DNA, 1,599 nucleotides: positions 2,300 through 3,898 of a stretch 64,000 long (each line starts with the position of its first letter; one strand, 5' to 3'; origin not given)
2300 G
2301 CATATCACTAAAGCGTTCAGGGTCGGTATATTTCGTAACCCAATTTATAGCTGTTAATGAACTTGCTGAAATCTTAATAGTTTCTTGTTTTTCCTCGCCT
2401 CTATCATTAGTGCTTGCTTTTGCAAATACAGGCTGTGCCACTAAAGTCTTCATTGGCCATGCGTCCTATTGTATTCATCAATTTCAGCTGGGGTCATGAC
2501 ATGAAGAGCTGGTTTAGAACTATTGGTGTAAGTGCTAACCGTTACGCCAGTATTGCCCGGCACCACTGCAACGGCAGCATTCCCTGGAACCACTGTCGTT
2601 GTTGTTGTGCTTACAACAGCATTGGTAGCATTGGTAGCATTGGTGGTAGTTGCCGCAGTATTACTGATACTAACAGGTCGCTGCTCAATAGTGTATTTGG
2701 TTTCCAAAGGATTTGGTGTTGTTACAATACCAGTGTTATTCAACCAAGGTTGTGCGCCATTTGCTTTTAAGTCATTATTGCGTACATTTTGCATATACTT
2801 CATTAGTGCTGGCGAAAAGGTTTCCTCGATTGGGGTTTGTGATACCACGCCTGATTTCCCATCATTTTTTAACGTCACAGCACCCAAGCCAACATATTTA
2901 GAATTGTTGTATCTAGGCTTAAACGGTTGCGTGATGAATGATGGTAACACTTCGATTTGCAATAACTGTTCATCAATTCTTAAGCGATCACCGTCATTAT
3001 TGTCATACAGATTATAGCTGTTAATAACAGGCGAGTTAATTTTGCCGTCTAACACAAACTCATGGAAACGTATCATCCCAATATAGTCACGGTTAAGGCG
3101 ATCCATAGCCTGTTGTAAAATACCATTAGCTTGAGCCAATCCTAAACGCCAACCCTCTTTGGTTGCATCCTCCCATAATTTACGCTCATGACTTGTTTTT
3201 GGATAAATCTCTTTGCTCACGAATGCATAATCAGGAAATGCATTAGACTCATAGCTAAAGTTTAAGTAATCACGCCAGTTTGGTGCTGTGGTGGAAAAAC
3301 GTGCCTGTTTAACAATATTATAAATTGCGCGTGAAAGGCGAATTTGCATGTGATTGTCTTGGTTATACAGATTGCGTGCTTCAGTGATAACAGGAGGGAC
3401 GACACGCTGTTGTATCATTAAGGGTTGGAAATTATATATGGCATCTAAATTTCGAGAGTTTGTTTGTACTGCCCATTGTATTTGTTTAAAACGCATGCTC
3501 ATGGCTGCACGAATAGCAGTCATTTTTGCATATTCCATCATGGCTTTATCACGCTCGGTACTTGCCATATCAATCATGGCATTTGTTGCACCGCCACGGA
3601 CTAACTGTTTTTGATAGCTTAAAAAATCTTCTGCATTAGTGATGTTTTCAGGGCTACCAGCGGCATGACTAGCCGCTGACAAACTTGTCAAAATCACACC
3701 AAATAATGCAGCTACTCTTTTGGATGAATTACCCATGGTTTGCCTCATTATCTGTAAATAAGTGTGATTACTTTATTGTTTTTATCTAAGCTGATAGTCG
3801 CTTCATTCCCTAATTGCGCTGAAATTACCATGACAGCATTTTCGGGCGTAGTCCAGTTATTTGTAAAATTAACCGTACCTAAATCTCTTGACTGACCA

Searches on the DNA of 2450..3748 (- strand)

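Call 74: search_dna_similar(query=L016:13950-14500:+, collection=plasmids, mode=distant, max_rows=30, max_evalue=0.001)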
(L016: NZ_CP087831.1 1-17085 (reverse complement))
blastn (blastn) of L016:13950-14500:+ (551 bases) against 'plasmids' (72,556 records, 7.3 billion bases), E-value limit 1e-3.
Records with a match: 1; places in all: 1; records where one place covers at least 80% of the query: 1.
Best place of each record, by identity: >=99% 1.
By first word of the organism name: Moraxella 1.
By predicted mobility (MOB-suite, as given by PLSDB): non-mobilizable 1.
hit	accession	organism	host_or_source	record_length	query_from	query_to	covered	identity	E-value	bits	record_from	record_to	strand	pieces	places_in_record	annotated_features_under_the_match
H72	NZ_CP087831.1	Moraxella bovis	Bovine,bacteria culture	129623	1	551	100%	100.0%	0e+0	994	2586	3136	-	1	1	none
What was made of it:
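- Tried and rejected: PLSDB: the M. bovis repeat region hit only itself (call 74).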
